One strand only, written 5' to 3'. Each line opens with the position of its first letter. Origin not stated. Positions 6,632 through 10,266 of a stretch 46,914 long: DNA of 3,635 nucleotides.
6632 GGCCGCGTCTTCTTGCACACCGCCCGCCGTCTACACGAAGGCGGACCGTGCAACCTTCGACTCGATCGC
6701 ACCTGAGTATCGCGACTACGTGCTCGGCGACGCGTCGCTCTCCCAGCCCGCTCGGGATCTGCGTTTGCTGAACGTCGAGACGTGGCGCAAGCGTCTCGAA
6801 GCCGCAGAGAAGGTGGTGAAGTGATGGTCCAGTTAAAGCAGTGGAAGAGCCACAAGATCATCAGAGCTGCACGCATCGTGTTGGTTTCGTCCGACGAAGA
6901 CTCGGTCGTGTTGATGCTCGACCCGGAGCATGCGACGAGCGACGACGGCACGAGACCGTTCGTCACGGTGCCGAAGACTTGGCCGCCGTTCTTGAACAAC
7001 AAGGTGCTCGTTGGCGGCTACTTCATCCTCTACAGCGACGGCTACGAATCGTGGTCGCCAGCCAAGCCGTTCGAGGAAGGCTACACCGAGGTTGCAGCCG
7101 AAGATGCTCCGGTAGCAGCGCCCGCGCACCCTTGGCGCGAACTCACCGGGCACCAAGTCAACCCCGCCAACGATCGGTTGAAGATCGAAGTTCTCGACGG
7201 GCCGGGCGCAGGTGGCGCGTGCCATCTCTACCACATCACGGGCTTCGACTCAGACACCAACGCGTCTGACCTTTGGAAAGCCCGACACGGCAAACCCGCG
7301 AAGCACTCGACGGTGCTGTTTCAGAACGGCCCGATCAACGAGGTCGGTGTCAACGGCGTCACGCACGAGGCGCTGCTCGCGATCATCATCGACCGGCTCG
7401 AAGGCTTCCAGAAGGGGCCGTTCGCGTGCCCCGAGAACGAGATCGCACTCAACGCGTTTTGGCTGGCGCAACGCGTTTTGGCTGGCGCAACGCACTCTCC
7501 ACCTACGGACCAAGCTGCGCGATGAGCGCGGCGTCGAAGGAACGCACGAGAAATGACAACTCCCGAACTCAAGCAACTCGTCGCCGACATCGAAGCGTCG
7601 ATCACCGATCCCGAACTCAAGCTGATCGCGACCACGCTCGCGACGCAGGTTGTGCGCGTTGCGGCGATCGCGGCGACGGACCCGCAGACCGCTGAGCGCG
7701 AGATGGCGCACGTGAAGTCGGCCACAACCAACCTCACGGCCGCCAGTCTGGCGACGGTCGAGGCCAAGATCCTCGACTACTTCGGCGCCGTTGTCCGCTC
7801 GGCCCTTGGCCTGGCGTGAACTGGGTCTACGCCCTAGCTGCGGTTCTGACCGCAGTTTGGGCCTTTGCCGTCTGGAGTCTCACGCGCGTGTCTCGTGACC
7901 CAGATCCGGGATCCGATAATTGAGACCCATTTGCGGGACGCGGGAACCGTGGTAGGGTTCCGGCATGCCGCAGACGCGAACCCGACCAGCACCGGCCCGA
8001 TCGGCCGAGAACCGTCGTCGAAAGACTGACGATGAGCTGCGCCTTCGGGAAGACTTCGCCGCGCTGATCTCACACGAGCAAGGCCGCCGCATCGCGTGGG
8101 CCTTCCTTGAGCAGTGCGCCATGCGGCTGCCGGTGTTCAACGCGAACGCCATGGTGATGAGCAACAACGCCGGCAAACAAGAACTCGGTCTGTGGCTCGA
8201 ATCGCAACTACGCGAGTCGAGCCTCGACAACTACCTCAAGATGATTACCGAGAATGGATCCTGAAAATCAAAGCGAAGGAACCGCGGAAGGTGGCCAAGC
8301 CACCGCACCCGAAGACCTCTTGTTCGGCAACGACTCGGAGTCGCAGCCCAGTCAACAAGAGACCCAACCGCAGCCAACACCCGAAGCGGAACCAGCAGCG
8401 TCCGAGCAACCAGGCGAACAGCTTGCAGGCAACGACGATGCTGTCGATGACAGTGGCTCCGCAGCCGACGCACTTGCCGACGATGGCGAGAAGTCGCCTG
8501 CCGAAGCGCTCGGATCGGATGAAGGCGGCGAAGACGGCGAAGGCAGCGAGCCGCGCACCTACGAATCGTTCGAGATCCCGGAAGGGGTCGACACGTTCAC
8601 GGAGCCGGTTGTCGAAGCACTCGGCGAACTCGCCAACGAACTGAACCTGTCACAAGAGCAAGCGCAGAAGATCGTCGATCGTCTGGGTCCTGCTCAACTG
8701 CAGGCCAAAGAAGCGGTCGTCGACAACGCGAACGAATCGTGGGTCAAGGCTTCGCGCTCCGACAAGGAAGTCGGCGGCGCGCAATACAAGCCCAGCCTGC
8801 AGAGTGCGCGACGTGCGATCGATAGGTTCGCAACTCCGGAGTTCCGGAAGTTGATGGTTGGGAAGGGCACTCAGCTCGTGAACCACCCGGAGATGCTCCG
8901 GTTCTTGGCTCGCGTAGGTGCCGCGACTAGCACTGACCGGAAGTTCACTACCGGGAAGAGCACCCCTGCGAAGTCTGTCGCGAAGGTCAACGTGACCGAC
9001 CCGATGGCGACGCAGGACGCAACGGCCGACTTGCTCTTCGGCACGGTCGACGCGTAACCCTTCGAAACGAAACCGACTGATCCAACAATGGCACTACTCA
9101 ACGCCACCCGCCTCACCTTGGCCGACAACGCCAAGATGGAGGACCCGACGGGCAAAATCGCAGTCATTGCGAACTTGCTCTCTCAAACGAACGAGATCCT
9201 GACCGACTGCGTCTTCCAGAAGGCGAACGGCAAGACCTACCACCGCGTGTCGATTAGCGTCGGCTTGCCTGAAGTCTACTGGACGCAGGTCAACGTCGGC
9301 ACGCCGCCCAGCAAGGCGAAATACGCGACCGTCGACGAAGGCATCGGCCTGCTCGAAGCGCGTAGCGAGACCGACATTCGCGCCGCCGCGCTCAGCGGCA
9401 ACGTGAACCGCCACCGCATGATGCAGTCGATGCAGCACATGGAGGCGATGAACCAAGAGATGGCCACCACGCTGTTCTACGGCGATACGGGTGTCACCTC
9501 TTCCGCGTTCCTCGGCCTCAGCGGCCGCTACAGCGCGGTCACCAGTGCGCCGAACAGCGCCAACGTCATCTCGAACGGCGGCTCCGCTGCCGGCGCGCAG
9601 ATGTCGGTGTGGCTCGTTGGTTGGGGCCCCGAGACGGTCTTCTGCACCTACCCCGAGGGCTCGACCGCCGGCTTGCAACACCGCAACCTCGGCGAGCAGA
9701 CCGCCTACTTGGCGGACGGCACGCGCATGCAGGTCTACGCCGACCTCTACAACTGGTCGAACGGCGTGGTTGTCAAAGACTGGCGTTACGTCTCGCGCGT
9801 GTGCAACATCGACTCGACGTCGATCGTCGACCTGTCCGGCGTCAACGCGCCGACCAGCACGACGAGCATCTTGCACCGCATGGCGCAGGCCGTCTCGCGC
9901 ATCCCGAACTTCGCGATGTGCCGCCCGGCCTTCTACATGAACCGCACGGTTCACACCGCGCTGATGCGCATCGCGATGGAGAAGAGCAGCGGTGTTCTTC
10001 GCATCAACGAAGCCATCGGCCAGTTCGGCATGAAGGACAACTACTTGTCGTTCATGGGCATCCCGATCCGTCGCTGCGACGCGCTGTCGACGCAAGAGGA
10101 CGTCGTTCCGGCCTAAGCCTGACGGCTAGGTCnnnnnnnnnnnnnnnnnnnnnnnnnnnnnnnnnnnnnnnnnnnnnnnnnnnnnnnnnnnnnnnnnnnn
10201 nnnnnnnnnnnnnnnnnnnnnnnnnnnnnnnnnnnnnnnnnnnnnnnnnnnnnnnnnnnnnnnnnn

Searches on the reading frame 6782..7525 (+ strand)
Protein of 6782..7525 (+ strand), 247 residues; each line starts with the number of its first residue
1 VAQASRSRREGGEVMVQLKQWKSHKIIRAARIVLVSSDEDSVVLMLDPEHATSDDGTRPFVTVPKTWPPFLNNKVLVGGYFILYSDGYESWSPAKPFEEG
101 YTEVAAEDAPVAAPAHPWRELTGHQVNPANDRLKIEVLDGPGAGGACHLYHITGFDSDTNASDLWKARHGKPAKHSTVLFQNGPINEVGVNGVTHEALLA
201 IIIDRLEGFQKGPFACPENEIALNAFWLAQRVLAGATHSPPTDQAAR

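Call 63: search_protein_families(library=phrogs, proteins=[window:6782-7525:+], max_evalue=0.01)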
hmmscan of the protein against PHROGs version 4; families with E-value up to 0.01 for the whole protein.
window:6782-7525:+ (247 aa): 7 families
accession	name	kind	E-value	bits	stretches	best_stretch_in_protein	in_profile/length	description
phrog_2428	-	unknown function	1.8e-18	67.9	1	148-232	40-112/131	-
phrog_22140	-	unknown function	4.7e-16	60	1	132-226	114-204/230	-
phrog_23843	-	unknown function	1.8e-15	58.2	1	134-230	86-178/200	-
phrog_11049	-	unknown function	6.7e-10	40.2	1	17-105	5-96/182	-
phrog_9467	-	unknown function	1.5e-06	29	1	72-106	32-66/155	-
phrog_872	-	unknown function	3.2e-06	28.2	1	13-105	8-86/172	-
phrog_32732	-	unknown function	0.0012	19.5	1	78-104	63-89/159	-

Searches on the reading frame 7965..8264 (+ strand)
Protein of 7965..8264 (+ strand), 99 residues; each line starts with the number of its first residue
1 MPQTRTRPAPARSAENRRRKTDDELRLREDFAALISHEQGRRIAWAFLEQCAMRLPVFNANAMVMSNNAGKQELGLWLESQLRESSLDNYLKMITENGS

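Call 63: search_protein_families(library=phrogs, proteins=[window:7965-8264:+], max_evalue=0.01)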
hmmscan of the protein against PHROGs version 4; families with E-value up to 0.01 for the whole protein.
window:7965-8264:+ (99 aa): 1 family
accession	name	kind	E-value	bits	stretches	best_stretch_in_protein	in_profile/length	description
phrog_528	-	unknown function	1.9e-16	60.6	1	13-97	10-94/98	-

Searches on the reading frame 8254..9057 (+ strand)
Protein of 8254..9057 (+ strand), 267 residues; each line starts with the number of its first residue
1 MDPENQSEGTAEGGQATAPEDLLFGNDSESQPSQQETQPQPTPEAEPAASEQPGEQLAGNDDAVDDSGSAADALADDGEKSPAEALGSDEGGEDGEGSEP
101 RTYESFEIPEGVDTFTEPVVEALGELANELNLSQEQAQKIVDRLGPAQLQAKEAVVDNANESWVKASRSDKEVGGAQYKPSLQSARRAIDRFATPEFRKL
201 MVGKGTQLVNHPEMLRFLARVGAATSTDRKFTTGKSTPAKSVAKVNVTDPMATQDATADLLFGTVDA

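Call 63: search_protein_families(library=phrogs, proteins=[window:8254-9057:+], max_evalue=0.01)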
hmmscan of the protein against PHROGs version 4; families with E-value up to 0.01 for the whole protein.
window:8254-9057:+ (267 aa): 3 families
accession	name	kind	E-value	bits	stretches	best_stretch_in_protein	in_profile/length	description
phrog_458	-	other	2.7e-36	126.8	1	6-244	17-239/246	protease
phrog_30010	-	unknown function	1.4e-16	61.4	1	53-243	12-192/517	-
phrog_3742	-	unknown function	1.2e-06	29.7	1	13-244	10-248/287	-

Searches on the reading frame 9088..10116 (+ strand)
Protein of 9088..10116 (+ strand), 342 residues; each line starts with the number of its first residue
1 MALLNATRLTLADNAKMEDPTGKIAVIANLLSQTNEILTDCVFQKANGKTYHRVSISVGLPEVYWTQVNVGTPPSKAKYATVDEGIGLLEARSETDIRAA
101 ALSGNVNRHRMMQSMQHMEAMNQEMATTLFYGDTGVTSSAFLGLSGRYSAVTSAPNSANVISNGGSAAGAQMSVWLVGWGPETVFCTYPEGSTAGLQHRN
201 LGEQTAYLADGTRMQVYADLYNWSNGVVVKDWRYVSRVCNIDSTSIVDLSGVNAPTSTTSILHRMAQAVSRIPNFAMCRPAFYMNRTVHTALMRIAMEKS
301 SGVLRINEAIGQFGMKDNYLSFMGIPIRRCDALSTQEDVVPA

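Call 3: search_protein_families(library=pfam, proteins=[window:9088-10116:+], max_evalue=0.1)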
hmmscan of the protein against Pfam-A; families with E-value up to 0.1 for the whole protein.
window:9088-10116:+ (342 aa): 1 family
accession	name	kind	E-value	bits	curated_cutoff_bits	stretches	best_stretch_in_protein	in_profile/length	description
PF20911.3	GP7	-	2.3e-105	352.3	27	1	19-340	1-312/313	Major capsid protein GP7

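Call 4: search_protein_families(library=phrogs, proteins=[window:9088-10116:+], max_evalue=0.01)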
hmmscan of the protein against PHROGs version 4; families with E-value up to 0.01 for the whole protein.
window:9088-10116:+ (342 aa): 1 family
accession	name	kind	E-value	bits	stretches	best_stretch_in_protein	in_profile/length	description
phrog_212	-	head and packaging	4.5e-62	211.2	1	7-244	4-296/301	major head protein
